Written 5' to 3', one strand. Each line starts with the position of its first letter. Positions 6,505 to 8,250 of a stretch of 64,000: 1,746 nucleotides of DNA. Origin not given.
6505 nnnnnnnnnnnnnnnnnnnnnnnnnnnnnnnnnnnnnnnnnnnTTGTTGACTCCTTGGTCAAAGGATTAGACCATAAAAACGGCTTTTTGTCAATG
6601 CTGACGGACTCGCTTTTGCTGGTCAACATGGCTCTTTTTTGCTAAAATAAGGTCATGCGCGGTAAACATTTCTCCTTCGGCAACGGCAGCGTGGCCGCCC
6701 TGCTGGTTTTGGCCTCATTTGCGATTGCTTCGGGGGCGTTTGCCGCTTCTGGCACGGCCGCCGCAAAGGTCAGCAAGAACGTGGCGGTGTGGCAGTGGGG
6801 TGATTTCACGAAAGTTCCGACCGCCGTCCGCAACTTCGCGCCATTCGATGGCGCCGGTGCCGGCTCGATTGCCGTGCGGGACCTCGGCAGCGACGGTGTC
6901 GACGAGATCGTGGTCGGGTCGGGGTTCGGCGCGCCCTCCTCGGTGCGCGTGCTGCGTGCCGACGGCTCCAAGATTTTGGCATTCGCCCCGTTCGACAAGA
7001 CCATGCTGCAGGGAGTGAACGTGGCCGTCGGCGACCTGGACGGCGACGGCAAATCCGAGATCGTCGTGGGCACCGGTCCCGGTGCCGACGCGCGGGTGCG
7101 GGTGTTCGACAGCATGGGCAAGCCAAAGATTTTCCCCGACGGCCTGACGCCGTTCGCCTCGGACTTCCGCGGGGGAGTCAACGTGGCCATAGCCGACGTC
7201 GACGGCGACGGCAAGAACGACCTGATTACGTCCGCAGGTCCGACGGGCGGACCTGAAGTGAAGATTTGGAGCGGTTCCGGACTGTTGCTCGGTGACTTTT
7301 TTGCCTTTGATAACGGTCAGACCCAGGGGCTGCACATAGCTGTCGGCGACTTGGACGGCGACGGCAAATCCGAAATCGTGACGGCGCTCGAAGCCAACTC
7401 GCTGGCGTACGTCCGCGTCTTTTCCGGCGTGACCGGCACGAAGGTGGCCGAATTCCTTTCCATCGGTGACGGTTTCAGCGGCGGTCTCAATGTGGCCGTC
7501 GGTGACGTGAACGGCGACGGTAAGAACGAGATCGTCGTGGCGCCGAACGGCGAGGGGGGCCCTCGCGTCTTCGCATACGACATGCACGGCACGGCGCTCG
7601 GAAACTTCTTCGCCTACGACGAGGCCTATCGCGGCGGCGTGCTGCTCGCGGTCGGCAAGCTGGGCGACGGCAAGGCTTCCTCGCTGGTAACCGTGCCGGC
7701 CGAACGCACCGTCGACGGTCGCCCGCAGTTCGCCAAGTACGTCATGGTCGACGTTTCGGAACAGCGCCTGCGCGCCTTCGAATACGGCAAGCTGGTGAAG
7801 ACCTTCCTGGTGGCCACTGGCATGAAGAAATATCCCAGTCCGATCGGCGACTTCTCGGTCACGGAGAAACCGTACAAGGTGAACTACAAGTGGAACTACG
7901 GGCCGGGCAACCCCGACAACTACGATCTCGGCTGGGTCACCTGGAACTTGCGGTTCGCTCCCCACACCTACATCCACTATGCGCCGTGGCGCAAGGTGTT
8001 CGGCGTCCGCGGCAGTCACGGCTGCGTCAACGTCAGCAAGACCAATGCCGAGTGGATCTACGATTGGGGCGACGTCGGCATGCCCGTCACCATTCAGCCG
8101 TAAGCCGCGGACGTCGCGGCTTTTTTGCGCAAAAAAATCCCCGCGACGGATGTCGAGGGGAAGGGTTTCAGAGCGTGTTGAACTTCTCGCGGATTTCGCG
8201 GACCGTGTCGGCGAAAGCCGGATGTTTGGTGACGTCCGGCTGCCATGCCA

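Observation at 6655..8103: Secreted FG-GAP/VCBS-repeat beta-propeller fused to an L,D-transpeptidase catalytic domain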

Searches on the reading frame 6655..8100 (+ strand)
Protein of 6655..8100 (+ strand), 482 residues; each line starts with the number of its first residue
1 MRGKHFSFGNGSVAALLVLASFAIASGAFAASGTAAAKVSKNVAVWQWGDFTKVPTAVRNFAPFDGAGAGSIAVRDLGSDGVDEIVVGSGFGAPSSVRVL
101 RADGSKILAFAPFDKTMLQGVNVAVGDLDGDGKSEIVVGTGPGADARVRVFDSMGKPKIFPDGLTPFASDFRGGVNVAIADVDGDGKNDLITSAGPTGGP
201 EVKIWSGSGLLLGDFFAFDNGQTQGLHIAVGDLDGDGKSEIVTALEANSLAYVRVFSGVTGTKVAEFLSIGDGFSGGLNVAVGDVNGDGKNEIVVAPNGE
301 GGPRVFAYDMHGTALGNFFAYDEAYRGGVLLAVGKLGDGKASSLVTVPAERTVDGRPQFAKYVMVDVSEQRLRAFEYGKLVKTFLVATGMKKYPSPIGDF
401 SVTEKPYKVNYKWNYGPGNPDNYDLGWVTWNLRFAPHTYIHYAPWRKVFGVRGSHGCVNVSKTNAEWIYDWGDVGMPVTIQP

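Call 3: search_protein_families(library=pfam, proteins=[window:6655-8100:+], max_evalue=1)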
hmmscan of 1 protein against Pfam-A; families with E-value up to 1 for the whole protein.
window:6655-8100:+ (482 aa): 11 families
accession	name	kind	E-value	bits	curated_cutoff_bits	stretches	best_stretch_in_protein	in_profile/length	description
PF03734.19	YkuD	-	2.6e-26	93.4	23.4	1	361-480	2-146/146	L,D-transpeptidase catalytic domain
PF01839.29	FG-GAP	-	3.9e-22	78.1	22.1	5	120-143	2-25/37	FG-GAP repeat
PF13517.12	FG-GAP_3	-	1.9e-19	70.5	26.9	5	232-295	1-61/61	FG-GAP-like repeat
PF12256.14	TcdB_toxin_midN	-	1.2e-07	31.7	24.8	2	161-194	14-47/181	Insecticide toxin TcdB middle/N-terminal region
PF14783.12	BBS2_Mid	-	3.7e-07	30.7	27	0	124-152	3-28/108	Ciliary BBSome complex subunit 2, middle region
PF21348.3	RGL11_C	-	1.3e-05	24.7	27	0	122-141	26-45/490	Rhamnogalacturonan lyase family 11, C-terminal domain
PF25292.1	Beta-prop_CGLA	-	1.8e-05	24.8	26.8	0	66-139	28-93/316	Lambda-carrageenase beta-propeller domain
PF15907.11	Itfg2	-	3.7e-05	23.6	27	0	122-151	77-103/330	Integrin-alpha FG-GAP repeat-containing protein 2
PF14779.12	BBS1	-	0.0017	18.4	27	0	122-153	18-51/254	Ciliary BBSome complex subunit 1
PF16743.10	PliI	-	0.003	17.7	27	0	176-198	61-83/123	Periplasmic lysozyme inhibitor of I-type lysozyme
PF18610.7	Peripla_BP_7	-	0.025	15.2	36.8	0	278-295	31-48/71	Periplasmic binding protein domain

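Call 4: search_protein_families(library=ncbifam, proteins=[window:6655-8100:+], max_evalue=1)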
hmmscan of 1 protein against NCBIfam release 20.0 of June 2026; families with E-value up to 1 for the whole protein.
window:6655-8100:+ (482 aa): 8 families
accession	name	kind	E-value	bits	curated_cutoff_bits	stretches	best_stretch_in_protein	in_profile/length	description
NF004786.0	PRK06132.1-3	equivalog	0.00042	19.2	329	1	362-480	30-138/418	hypothetical protein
NF004785.0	PRK06132.1-2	subfamily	0.0078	15.5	169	0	363-405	65-107/353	hypothetical protein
NF046077.1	LPS_M949_RS01915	subfamily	0.017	15.1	60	0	69-95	68-94/154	M949_RS01915 family surface polysaccharide biosynthesis protein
NF052323.1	T9SSA_dep_M6i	equivalog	0.024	12.5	600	0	228-318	789-877/1043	T9SS-dependent M6-like inactivated metalloprotease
NF009120.0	PRK12472.1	subfamily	0.027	13.3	369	1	355-482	51-164/508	hypothetical protein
NF047539.1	XAC2610_fam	domain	0.12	12.9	35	0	281-309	2-29/89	XAC2610-related protein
NF052506.1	PA5033_fam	subfamily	0.82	8.4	100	0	115-195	23-92/284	PA5033 family protein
NF008605.0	PRK11574.1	equivalog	0.99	9.1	252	0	171-195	26-50/196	protein deglycase YajL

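Call 5: search_solved_structures(query=window:6655-8100:+, max_evalue=1, show_alignments=3)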
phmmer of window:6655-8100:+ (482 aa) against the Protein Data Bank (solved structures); distinct sequences matched with E-value up to 1: 72 (the best 60 are shown).
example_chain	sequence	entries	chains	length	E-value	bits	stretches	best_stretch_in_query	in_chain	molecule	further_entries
6d51_A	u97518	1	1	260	1.2e-10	43.8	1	387-481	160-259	Probable L,D-transpeptidase 3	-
6d4k_A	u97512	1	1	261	1.2e-10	43.7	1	387-481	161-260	Probable L,D-transpeptidase 3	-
4k73_A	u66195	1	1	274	1.4e-10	43.6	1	387-481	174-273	L,D-transpeptidase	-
4xvo_A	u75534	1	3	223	3.2e-09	39.1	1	374-481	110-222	L,D-transpeptidase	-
4jmn_A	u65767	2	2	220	7.3e-08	34.6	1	365-480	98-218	Probable L,D-transpeptidase LdtA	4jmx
5e51_A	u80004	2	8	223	7.6e-08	34.5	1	366-480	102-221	L,D-transpeptidase 1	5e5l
5uwv_B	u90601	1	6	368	7.2e-07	31.3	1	365-472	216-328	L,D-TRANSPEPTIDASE 2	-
7a11_A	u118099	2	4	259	1.5e-06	30.2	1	376-472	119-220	L,D-transpeptidase 2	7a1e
7a1c_A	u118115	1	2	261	1.6e-06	30.2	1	376-472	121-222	L,D-transpeptidase 2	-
4huc_A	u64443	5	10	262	1.6e-06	30.2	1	376-472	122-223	PROBABLE CONSERVED LIPOPROTEIN LPPS | L,D-transpeptidase 2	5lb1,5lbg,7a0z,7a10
3vyo_A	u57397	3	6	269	1.7e-06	30.1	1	376-472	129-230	Probable conserved lipoprotein LPPS | L,D-transpeptidase 2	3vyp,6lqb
6iyv_B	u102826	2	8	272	1.7e-06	30.1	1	376-472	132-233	L,D-transpeptidase 2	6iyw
3tur_A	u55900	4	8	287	2e-06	29.9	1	376-472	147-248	Mycobacteria Tuberculosis LD-transpeptidase type 2 | LD-transpeptidase type 2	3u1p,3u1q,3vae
4gsq_A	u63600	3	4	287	2e-06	29.9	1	376-472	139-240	Probable conserved lipoprotein LPPS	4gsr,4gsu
8j65_A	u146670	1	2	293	2.1e-06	29.8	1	376-472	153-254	L,D-transpeptidase 2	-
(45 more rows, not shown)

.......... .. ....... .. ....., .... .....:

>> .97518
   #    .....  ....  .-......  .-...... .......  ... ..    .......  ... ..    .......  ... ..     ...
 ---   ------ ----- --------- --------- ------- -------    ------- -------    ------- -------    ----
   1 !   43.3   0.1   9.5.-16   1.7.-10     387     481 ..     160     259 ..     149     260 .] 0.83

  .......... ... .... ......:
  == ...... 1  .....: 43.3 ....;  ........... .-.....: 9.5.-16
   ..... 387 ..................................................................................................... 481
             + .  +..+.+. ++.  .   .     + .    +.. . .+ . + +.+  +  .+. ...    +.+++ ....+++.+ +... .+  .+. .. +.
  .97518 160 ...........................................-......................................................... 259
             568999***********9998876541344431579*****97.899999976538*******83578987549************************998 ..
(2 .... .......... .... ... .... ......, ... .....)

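Call 6: find_homologous_proteins(query=window:6655-8100:+, max_evalue=0.001)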
Query window:6655-8100:+ (482 aa): 3838 proteins with E <= 0.001 among 8000 candidates; the best 120 are listed.
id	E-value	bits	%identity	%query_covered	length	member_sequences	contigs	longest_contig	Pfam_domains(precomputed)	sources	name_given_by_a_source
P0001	1.6e-271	919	83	100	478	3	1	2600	PF01839.30,PF12256.15,PF13517.13,PF03734.20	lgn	-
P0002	1.1e-260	883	82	99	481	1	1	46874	PF01839.30,PF12256.15,PF13517.13,PF03734.20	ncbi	-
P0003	4.9e-251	852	78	99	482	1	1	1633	PF01839.30,PF13517.13,PF03734.20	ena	-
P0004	4.6e-248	842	78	97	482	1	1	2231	PF01839.30,PF13517.13,PF03734.20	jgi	jgi:hypothetical protein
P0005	2.7e-208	711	68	94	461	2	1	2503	PF01839.30,PF12256.15,PF25292.1,PF13517.13,PF03734.20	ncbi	-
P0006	4.6e-204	697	68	94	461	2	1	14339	PF01839.30,PF12256.15,PF25292.1,PF13517.13,PF03734.20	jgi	jgi:hypothetical protein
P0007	8.2e-198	676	66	92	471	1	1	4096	PF01839.30,PF12256.15,PF13517.13,PF03734.20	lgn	-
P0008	7.1e-197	673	66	92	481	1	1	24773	PF01839.30,PF12256.15,PF25292.1,PF13517.13,PF14783.13,PF03734.20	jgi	jgi:lipoprotein-anchoring transpeptidase ErfK/SrfK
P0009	5.1e-193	660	66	92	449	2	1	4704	PF01839.30,PF12256.15,PF25292.1,PF13517.13,PF03734.20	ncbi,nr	ncbi:MAG TPA: L,D-transpeptidase family protein, partial [Patescibacteria group bacterium]|nr:L,D-tr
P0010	4.8e-183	627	60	99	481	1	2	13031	PF01839.30,PF13517.13,PF03734.20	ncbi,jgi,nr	ncbi:MAG TPA: L,D-transpeptidase family protein [Candidatus Binatia bacterium]|jgi:hypothetical prot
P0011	1.9e-182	625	60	92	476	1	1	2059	PF01839.30,PF25292.1,PF13517.13,PF03734.20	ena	-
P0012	5.7e-178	611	63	91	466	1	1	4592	PF01839.30,PF12256.15,PF13517.13,PF03734.20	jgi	jgi:hypothetical protein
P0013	6.5e-175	601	61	91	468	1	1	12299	PF01839.30,PF13517.13,PF03734.20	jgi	jgi:hypothetical protein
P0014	1.6e-170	586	59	94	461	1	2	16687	PF01839.30,PF13517.13,PF03734.20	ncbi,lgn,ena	-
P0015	4.9e-169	581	59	91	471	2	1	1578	PF01839.30,PF13517.13,PF03734.20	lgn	-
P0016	4.3e-162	558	58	91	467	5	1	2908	PF01839.30,PF13517.13,PF03734.20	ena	-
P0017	1.8e-157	543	55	92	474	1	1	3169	PF01839.30,PF13517.13,PF03734.20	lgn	-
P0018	8.5e-150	518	53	95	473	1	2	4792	PF01839.30,PF13517.13,PF14783.13,PF03734.20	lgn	-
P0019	4.6e-141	489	49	97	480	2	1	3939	PF01839.30,PF13517.13,PF03734.20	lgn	-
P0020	3.6e-133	463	54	87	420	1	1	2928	PF01839.30,PF13517.13,PF03734.20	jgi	jgi:hypothetical protein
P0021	3.9e-132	459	53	88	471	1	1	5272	PF01839.30,PF13517.13,PF03734.20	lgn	-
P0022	4.9e-131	456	55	87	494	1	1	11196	PF01839.30,PF13517.13,PF03734.20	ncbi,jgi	ncbi:MAG: hypothetical protein RLZZ324_1318 [Candidatus Parcubacteria bacterium]|jgi:lipoprotein-anc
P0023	6.8e-129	449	48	96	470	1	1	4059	PF01839.30,PF13517.13,PF03734.20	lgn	-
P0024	4.4e-127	443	47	98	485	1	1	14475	PF01839.30,PF13517.13,PF03734.20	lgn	-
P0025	7.4e-124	432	46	97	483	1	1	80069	PF01839.30,PF13517.13,PF03734.20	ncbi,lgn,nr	ncbi:MAG: L,D-transpeptidase family protein [Patescibacteria group bacterium]|nr:L,D-transpeptidase 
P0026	1.9e-123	431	46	92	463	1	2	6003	PF01839.30,PF13517.13,PF03734.20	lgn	-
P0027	6.9e-123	429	51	87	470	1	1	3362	PF01839.30,PF13517.13,PF03734.20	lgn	-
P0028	9.4e-123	429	47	98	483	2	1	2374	PF01839.30,PF13517.13,PF03734.20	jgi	-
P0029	1.1e-119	418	51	88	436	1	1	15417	PF01839.30,PF13517.13,PF03734.20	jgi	-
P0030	7.7e-119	416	46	96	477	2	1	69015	PF01839.30,PF13517.13,PF03734.20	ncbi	ncbi:MAG: L,D-transpeptidase family protein [Patescibacteria group bacterium]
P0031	1.6e-117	411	50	87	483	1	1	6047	PF01839.30,PF13517.13,PF03734.20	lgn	-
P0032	5.9e-116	406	46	87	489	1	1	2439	PF01839.30,PF13517.13,PF03734.20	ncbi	-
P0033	5.7e-114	400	49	87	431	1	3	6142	PF01839.30,PF13517.13,PF03734.20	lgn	-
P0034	1.7e-113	398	47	91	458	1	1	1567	PF01839.30,PF25292.1,PF13517.13,PF03734.20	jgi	jgi:hypothetical protein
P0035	7.2e-113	396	35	54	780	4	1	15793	PF01839.30,PF12256.15,PF13517.13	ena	-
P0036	8.5e-113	396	45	96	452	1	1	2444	PF01839.30,PF13517.13,PF03734.20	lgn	-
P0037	1.7e-112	395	44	87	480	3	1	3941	PF01839.30,PF25292.1,PF13517.13,PF03734.20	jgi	-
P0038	1.0e-111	392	45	88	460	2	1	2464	PF01839.30,PF13517.13,PF03734.20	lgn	-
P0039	3.2e-111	390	48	89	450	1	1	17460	PF01839.30,PF13517.13,PF03734.20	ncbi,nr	ncbi:L,D-transpeptidase family protein, partial [Candidatus Uhrbacteria bacterium]|nr:L,D-transpepti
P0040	9.9e-111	389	56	66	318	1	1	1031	PF01839.30,PF13517.13,PF03734.20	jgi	jgi:lipoprotein-anchoring transpeptidase ErfK/SrfK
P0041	9.4e-110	386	46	83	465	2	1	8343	PF01839.30,PF13517.13,PF03734.20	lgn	-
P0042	6.7e-109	383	39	97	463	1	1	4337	PF01839.30,PF13517.13,PF03734.20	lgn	-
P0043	2.3e-108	381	43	60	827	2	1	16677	PF01839.30,PF00801.27,PF13517.13,PF18911.7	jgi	jgi:hypothetical protein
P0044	2.5e-108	381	41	89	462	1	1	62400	PF01839.30,PF13517.13,PF03734.20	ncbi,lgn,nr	ncbi:MAG: L,D-transpeptidase family protein [bacterium]|nr:L,D-transpeptidase family protein [bacter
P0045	1.1e-107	379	44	87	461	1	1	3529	PF01839.30,PF13517.13,PF03734.20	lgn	-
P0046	1.2e-107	379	41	97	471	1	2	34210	PF01839.30,PF13517.13,PF03734.20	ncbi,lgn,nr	ncbi:MAG: L,D-transpeptidase family protein [bacterium]|nr:L,D-transpeptidase family protein [bacter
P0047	1.2e-107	379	32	83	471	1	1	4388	PF01839.30,PF13517.13,PF03734.20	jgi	jgi:hypothetical protein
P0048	1.4e-106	375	38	89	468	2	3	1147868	PF01839.30,PF13517.13,PF03734.20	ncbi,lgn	ncbi:MAG: L,D-transpeptidase family protein [Patescibacteria group bacterium]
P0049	2.3e-106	374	40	97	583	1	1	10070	PF01839.30,PF13517.13,PF03734.20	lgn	-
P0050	3.8e-106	374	44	88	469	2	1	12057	PF01839.30,PF13517.13,PF03734.20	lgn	-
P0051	7.3e-106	373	44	97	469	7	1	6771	PF01839.30,PF13517.13,PF03734.20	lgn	-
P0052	3.5e-105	371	42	96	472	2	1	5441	PF01839.30,PF13517.13,PF03734.20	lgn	-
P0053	7.0e-105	370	45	97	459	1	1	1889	PF01839.30,PF13517.13,PF03734.20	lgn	-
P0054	9.1e-105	369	42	88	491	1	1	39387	PF01839.30,PF13517.13,PF03734.20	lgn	-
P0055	1.2e-104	369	43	86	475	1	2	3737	PF01839.30,PF13517.13,PF03734.20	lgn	-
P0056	1.4e-104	369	46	88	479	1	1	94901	PF01839.30,PF13517.13,PF03734.20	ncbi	-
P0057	5.1e-104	367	41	86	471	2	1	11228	PF01839.30,PF13517.13,PF03734.20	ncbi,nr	ncbi:MAG: L,D-transpeptidase family protein [Patescibacteria group bacterium]|nr:L,D-transpeptidase 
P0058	2.3e-103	365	42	88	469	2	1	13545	PF01839.30,PF13517.13,PF03734.20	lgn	-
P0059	1.2e-102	362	44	88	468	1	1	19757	PF01839.30,PF13517.13,PF03734.20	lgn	-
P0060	3.5e-102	361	41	86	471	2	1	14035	PF01839.30,PF13517.13,PF03734.20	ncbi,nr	ncbi:L,D-transpeptidase family protein [Patescibacteria group bacterium]|nr:L,D-transpeptidase famil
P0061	3.8e-102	361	44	83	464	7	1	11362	PF01839.30,PF13517.13,PF03734.20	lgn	-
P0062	3.9e-102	361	41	97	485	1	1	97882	PF01839.30,PF13517.13,PF03734.20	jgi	jgi:hypothetical protein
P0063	6.9e-102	360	43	87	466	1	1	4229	PF01839.30,PF13517.13,PF03734.20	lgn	-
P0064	1.1e-101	359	43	88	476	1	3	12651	PF01839.30,PF13517.13,PF03734.20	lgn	-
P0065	1.6e-101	359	38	55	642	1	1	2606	PF01839.30,PF25292.1,PF13517.13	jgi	jgi:hypothetical protein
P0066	3.9e-101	357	41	97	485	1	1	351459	PF01839.30,PF13517.13,PF03734.20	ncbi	ncbi:MAG: L,D-transpeptidase family protein [Candidatus Kerfeldbacteria bacterium]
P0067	4.4e-101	357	39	98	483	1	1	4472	PF01839.30,PF13517.13,PF03734.20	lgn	-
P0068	6.7e-101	356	39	97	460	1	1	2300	PF01839.30,PF13517.13,PF03734.20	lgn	-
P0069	7.2e-101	356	41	96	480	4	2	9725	PF01839.30,PF13517.13,PF03734.20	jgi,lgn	jgi:lipoprotein-anchoring transpeptidase ErfK/SrfK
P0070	9.2e-101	356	41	60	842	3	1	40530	PF01839.30,PF13517.13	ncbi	-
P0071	1.4e-100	355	44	96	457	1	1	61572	PF01839.30,PF13517.13,PF03734.20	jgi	jgi:lipoprotein-anchoring transpeptidase ErfK/SrfK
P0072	3.4e-100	354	41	88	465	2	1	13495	PF01839.30,PF13517.13,PF03734.20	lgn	-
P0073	7.8e-100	353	42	87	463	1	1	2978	PF01839.30,PF13517.13,PF03734.20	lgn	-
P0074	9.8e-100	353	41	88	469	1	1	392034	PF01839.30,PF13517.13,PF03734.20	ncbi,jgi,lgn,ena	ncbi:MAG: L,D-transpeptidase family protein [Patescibacteria group bacterium]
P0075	1.8e-99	352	38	98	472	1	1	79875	PF01839.30,PF13517.13,PF03734.20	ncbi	-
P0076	1.9e-99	352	42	87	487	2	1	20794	PF01839.30,PF13517.13,PF03734.20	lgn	-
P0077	1.9e-99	352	41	89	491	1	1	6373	PF01839.30,PF13517.13,PF03734.20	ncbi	-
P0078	2.0e-99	352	43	83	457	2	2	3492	PF01839.30,PF13517.13,PF03734.20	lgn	-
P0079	3.0e-99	351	39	96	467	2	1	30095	PF01839.30,PF13517.13,PF03734.20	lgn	-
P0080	3.9e-99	351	41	99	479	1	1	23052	PF01839.30,PF13517.13,PF03734.20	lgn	-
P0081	6.2e-99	350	40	91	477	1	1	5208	PF01839.30,PF13517.13,PF03734.20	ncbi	-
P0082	1.0e-98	349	41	97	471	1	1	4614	PF01839.30,PF13517.13,PF03734.20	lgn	-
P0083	1.5e-98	349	41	96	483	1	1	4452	PF01839.30,PF13517.13,PF03734.20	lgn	-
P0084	2.5e-98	348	41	83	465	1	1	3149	PF01839.30,PF13517.13,PF03734.20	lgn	-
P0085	4.1e-98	347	43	86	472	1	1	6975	PF01839.30,PF13517.13,PF03734.20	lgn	-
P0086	1.0e-97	346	39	97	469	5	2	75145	PF01839.30,PF13517.13,PF03734.20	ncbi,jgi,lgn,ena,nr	ncbi:L,D-transpeptidase [Patescibacteria group bacterium]|nr:L,D-transpeptidase [Patescibacteria gro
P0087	1.0e-97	346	45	85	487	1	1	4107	PF01839.30,PF12256.15,PF13517.13,PF03734.20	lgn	-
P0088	1.2e-97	346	42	85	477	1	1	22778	PF01839.30,PF13517.13,PF03734.20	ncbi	ncbi:L,D-transpeptidase family protein [Patescibacteria group bacterium]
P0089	2.1e-97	345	38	97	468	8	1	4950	PF01839.30,PF13517.13,PF03734.20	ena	-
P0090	2.2e-97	345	42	88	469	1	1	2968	PF01839.30,PF13517.13,PF03734.20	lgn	-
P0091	2.8e-97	344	42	96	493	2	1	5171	PF01839.30,PF13517.13,PF03734.20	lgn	-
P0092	6.0e-97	343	41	96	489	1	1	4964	PF01839.30,PF13517.13,PF03734.20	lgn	-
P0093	7.5e-97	343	45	85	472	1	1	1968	PF01839.30,PF13517.13,PF03734.20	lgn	-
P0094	1.1e-96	342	45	86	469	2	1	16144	PF01839.30,PF13517.13,PF03734.20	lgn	-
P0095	1.4e-96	342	41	58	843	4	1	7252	PF01839.30,PF25292.1,PF13517.13,PF14783.13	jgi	jgi:hypothetical protein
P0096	1.5e-96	342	38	88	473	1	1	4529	PF01839.30,PF25292.1,PF13517.13,PF03734.20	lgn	-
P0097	2.6e-96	341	40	85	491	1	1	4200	PF01839.30,PF13517.13,PF03734.20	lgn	-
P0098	3.7e-96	341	38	57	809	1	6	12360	PF01839.30,PF12256.15,PF13517.13,PF03734.20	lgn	-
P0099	4.7e-96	340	41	92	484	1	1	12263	PF01839.30,PF13517.13,PF03734.20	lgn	-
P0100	5.2e-96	340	41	88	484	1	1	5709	PF01839.30,PF13517.13,PF03734.20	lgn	-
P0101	5.8e-96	340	44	86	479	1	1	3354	PF01839.30,PF13517.13,PF03734.20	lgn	-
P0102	7.1e-96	340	40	95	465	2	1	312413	PF01839.30,PF13517.13,PF03734.20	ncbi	ncbi:MAG: L,D-transpeptidase family protein, partial [Patescibacteria group bacterium]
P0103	9.4e-96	339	42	87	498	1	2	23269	PF01839.30,PF13517.13,PF03734.20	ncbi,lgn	-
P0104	1.2e-95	339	38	99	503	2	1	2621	PF01839.30,PF13517.13,PF03734.20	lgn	-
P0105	1.7e-95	339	41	89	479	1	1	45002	PF01839.30,PF13517.13,PF03734.20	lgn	-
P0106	3.2e-95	338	42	95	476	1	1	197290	PF01839.30,PF13517.13,PF03734.20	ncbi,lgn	-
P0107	3.5e-95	338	42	85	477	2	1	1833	PF01839.30,PF13517.13,PF14783.13,PF03734.20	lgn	-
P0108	3.5e-95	338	39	96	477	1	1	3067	PF01839.30,PF13517.13,PF03734.20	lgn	-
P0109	3.7e-95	337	40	97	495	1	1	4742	PF01839.30,PF13517.13,PF03734.20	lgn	-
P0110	5.2e-95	337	40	88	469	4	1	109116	PF01839.30,PF21348.4,PF13517.13,PF03734.20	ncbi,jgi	ncbi:MAG: L,D-transpeptidase family protein [Patescibacteria group bacterium]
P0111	5.3e-95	337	41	96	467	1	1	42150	PF01839.30,PF12256.15,PF13517.13,PF03734.20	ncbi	-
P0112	6.2e-95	337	38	97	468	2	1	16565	PF01839.30,PF12256.15,PF13517.13,PF03734.20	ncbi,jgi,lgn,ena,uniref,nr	ncbi:MAG: hypothetical protein COY66_05205 [Candidatus Kerfeldbacteria bacterium CG_4_10_14_0_8_um_f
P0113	7.2e-95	337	41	88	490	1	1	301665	PF01839.30,PF13517.13,PF03734.20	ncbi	-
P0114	2.4e-94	335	41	97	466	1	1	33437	PF01839.30,PF12256.15,PF13517.13,PF03734.20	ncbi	-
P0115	7.8e-94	333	40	88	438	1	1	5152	PF01839.30,PF13517.13,PF03734.20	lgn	-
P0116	8.1e-94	333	40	85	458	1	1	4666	PF01839.30,PF13517.13,PF03734.20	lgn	-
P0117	1.1e-93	333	39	96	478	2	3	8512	PF01839.30,PF12256.15,PF13517.13,PF03734.20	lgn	-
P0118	1.3e-93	332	37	88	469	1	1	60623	PF01839.30,PF13517.13,PF03734.20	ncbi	ncbi:L,D-transpeptidase family protein [Patescibacteria group bacterium]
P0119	1.8e-93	332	40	54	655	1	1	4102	PF01839.30,PF13517.13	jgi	jgi:hypothetical protein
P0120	3.3e-93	331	37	97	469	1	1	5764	PF01839.30,PF13517.13,PF03734.20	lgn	-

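Call 11: find_encoding_contigs(protein=window:6655-8100:+, flank=6000, max_places=4)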
Protein window:6655-8100:+ (482 aa): 2 contigs read that carry it; 1 place shown.
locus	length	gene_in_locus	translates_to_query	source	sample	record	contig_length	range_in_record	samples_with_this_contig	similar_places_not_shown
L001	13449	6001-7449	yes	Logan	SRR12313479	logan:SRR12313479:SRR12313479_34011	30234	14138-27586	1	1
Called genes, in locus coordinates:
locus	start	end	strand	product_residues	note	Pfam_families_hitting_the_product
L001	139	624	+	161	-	-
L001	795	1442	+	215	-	PF00702:Hydrolase, PF13419:HAD_2, PF13242:Hydrolase_like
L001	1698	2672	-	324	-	PF00962:A_deaminase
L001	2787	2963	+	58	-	-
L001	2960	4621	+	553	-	-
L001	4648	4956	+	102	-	-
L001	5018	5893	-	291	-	PF00850:Hist_deacetyl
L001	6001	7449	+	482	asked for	PF21348:RGL11_C (faint), PF25292:Beta-prop_CGLA (faint), PF01839:FG-GAP (faint), PF14783:BBS2_Mid (faint), PF12256:TcdB_toxin_midN (faint), PF13517:FG-GAP_3, PF03734:YkuD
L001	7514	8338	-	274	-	PF00005:ABC_tran, PF13304:AAA_21 (faint)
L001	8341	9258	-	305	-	-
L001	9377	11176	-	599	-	PF00691:OmpA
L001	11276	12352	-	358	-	-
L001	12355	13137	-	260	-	-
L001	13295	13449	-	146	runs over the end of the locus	-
